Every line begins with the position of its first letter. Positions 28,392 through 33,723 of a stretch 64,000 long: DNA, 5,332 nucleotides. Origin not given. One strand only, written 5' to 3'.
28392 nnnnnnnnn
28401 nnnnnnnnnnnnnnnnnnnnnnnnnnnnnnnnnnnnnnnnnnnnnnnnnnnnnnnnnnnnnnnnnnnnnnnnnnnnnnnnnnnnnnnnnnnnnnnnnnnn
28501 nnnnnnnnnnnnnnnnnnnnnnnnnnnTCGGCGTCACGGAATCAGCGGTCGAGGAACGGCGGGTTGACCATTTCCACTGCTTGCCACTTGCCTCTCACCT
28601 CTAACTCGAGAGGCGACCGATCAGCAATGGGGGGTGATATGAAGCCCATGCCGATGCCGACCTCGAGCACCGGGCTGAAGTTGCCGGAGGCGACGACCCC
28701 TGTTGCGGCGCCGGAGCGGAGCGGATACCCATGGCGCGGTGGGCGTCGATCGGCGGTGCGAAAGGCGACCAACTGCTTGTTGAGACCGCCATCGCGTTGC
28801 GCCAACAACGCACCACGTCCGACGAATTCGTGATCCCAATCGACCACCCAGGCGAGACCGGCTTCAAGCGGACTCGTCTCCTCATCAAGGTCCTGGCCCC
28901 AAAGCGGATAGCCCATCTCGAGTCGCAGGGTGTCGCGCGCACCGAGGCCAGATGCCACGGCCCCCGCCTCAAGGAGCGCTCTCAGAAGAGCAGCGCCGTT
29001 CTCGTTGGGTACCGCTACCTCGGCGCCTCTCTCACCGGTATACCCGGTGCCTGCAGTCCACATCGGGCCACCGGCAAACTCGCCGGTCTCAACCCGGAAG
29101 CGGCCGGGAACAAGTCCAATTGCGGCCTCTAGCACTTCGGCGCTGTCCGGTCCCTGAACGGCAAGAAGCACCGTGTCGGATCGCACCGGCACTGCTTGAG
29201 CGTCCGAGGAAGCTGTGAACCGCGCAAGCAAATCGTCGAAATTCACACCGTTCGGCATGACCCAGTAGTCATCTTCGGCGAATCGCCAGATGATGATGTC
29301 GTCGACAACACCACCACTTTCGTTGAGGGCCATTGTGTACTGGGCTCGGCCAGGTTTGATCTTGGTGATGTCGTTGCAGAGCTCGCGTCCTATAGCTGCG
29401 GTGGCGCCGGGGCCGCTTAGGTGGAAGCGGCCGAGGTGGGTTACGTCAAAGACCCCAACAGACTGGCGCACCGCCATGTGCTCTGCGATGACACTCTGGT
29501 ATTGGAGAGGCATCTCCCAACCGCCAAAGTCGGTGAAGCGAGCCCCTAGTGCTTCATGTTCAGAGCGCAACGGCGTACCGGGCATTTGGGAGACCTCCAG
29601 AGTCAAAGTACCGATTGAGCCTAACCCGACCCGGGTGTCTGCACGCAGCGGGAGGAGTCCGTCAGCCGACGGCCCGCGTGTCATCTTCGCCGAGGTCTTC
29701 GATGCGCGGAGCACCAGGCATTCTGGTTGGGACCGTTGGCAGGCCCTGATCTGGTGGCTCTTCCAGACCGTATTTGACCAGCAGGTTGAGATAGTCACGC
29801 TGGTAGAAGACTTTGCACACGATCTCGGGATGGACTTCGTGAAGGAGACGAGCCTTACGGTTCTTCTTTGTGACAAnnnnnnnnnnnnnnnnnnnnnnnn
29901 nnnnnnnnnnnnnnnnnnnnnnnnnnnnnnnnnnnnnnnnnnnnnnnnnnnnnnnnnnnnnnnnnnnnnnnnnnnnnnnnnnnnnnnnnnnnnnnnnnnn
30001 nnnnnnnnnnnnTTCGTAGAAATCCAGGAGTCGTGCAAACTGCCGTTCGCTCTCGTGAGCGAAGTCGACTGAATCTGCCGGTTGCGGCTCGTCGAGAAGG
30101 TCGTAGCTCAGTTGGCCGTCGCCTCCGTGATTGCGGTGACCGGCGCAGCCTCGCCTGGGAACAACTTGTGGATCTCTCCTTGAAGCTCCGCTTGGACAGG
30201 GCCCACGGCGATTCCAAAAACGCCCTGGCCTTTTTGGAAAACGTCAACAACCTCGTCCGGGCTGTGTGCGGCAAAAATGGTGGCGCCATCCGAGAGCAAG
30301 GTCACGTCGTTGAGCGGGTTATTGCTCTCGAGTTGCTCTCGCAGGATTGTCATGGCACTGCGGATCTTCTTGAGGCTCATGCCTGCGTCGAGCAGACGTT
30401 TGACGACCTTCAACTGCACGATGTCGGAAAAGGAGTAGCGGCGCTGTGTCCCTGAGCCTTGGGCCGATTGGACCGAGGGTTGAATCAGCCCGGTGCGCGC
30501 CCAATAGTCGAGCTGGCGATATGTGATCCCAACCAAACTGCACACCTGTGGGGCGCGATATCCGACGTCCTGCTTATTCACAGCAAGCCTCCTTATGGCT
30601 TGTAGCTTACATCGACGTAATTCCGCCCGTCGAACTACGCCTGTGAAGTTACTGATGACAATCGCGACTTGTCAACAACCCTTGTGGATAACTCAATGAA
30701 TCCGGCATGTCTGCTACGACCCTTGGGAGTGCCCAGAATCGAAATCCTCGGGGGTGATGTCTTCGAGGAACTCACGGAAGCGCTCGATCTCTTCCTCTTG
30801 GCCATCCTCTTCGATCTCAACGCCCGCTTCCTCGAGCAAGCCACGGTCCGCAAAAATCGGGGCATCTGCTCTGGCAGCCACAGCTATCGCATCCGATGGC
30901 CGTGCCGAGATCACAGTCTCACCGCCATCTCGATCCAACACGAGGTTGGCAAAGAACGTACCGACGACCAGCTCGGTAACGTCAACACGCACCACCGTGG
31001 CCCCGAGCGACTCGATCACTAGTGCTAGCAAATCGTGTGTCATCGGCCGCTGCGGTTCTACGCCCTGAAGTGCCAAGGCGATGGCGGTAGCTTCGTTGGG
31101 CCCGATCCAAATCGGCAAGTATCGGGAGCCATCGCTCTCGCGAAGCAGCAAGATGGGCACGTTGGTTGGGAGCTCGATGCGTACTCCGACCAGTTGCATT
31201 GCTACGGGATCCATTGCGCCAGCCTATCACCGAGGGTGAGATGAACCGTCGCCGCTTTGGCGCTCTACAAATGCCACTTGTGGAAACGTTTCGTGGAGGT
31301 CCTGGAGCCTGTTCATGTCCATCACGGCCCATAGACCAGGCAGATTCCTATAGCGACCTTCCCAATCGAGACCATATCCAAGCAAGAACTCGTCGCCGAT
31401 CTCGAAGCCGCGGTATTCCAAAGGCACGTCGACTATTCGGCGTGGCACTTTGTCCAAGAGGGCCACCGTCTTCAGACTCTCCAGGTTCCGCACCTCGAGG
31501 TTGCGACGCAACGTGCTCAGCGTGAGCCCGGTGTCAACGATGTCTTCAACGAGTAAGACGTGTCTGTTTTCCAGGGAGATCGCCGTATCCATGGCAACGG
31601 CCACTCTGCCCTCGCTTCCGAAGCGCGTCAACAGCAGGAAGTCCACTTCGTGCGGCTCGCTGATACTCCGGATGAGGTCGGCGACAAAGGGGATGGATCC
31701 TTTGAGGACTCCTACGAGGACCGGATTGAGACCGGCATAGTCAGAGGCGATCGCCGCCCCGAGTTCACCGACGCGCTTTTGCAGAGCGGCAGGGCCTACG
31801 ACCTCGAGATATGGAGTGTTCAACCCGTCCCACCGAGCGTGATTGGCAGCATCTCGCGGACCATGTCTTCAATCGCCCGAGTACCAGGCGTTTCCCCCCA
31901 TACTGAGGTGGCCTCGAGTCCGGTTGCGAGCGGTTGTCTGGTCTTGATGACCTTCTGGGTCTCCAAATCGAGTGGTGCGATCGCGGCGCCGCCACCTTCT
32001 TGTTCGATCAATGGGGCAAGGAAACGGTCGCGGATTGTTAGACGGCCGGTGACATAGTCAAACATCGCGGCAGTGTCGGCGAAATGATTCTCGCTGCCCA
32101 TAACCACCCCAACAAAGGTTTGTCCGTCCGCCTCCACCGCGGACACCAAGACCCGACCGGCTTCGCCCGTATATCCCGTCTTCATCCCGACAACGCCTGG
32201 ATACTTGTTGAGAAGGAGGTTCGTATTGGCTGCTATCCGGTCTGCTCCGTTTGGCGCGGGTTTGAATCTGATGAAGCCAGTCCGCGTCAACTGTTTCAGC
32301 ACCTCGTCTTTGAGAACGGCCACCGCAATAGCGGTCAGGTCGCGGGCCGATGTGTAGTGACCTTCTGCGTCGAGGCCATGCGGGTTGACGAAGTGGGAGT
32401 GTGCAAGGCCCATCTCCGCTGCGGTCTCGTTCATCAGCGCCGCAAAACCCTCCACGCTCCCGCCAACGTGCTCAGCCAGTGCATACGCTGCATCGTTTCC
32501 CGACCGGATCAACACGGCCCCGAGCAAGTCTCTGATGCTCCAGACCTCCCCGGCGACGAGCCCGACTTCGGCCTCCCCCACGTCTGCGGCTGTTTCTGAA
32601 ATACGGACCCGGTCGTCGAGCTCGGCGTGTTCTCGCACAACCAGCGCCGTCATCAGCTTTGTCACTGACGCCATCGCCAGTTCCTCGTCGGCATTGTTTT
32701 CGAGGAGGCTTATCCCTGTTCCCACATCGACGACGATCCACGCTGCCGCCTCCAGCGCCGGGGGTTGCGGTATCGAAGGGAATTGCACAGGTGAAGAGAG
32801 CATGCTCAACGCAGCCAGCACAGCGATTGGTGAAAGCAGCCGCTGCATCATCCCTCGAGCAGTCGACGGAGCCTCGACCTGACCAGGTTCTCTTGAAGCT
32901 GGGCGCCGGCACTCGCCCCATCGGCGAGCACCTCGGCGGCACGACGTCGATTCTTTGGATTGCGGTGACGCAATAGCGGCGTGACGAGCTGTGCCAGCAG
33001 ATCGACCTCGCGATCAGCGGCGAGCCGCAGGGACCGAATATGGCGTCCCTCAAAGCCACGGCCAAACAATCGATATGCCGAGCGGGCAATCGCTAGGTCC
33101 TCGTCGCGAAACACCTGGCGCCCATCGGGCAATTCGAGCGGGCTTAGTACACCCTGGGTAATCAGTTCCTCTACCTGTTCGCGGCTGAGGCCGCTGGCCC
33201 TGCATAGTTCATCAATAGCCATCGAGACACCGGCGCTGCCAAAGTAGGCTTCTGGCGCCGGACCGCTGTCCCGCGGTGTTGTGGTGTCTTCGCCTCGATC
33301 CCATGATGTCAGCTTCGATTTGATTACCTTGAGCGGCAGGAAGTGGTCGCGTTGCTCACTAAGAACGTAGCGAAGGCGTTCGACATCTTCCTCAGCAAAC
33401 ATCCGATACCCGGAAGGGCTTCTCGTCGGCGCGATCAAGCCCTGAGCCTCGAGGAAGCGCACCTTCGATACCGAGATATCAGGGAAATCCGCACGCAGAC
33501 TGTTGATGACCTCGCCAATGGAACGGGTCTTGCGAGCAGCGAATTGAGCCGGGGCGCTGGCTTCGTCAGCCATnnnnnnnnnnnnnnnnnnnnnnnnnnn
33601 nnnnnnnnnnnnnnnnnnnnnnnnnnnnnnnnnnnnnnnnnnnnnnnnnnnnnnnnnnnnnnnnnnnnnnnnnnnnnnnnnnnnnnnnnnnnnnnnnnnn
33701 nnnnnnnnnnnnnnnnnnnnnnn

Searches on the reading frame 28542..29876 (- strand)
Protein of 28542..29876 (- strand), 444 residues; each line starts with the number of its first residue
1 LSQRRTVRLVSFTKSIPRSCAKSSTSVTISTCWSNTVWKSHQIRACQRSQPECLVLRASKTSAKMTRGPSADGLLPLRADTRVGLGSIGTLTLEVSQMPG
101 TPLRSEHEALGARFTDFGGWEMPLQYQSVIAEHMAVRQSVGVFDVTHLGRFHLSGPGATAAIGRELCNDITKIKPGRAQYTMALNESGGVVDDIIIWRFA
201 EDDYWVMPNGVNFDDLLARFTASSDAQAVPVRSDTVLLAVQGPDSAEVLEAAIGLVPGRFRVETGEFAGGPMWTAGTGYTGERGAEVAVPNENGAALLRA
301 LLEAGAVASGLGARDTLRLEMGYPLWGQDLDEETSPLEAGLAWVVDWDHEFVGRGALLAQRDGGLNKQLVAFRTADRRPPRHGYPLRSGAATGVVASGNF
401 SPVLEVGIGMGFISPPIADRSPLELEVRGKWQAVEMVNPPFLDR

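Call 30: search_protein_families(library=pfam, proteins=[window:28542-29876:-], max_evalue=0.00001)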
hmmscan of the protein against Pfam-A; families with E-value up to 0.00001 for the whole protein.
window:28542-29876:- (444 aa): 2 families
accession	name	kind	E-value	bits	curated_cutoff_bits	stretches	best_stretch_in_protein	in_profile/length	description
PF01571.26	GCV_T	-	8.8e-77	258.2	25.6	1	104-344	2-255/255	Aminomethyltransferase folate-binding domain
PF08669.17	GCV_T_C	-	2.4e-14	53.4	25.9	1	367-443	1-80/80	Glycine cleavage T-protein C-terminal barrel domain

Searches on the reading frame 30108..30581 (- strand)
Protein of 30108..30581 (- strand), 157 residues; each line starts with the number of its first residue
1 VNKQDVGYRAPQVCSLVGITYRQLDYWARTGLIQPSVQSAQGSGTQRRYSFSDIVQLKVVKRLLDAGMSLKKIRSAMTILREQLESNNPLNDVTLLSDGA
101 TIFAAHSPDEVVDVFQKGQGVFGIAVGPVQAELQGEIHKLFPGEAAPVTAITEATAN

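Call 30: search_protein_families(library=pfam, proteins=[window:30108-30581:-], max_evalue=0.00001)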
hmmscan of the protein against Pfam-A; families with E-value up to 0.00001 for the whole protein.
window:30108-30581:- (157 aa): 1 family
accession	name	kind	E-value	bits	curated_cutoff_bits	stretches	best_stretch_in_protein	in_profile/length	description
PF13411.12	MerR_1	-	1.8e-16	60.5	21.6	1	8-77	1-66/69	MerR HTH family regulatory protein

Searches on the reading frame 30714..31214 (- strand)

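Call 30: search_protein_families(library=pfam, proteins=[window:30714-31214:-], max_evalue=0.00001)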
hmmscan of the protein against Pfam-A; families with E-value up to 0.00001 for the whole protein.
window:30714-31214:- (166 aa): 1 family
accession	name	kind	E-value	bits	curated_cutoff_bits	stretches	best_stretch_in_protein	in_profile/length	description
PF02577.19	BFN_dom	-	2.6e-39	133.9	27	1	22-134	1-111/112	Bifunctional nuclease domain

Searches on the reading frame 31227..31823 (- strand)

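Call 30: search_protein_families(library=pfam, proteins=[window:31227-31823:-], max_evalue=0.00001)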
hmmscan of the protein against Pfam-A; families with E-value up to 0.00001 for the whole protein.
window:31227-31823:- (198 aa): 1 family
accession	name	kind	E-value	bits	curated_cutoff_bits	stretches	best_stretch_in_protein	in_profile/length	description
PF00156.33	Pribosyltran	-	1.5e-18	67.1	26.3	1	15-153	12-156/158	Phosphoribosyl transferase domain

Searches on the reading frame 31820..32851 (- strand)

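Call 30: search_protein_families(library=pfam, proteins=[window:31820-32851:-], max_evalue=0.00001)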
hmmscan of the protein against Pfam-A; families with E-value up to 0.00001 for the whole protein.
window:31820-32851:- (343 aa): 2 families
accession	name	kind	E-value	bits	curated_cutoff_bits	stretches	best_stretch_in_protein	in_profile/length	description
PF00768.25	Peptidase_S11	-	1e-56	192.6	27.6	1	28-254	5-238/239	D-alanyl-D-alanine carboxypeptidase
PF13354.11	Beta-lactamase2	-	2.6e-12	47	22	1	39-251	3-213/214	Beta-lactamase enzyme family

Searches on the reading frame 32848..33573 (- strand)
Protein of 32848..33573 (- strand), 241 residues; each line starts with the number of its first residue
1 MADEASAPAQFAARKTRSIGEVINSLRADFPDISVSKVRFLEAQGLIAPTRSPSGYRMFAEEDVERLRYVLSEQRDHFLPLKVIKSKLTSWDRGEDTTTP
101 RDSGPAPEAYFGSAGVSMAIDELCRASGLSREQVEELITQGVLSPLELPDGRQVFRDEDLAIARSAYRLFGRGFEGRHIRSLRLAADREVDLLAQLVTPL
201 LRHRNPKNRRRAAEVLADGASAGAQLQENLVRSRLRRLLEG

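Call 30: search_protein_families(library=pfam, proteins=[window:32848-33573:-], max_evalue=0.00001)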
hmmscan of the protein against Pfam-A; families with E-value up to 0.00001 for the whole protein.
window:32848-33573:- (241 aa): 3 families
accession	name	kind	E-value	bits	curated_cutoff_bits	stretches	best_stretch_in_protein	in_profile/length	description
PF13411.12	MerR_1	-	3.1e-15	56.5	21.6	1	33-88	12-66/69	MerR HTH family regulatory protein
PF00376.29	MerR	-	2.6e-09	37.2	28.2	1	18-59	1-38/38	MerR family regulatory protein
PF13591.12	MerR_2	-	2.6e-06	27.5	29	0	119-169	2-51/84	MerR HTH family regulatory protein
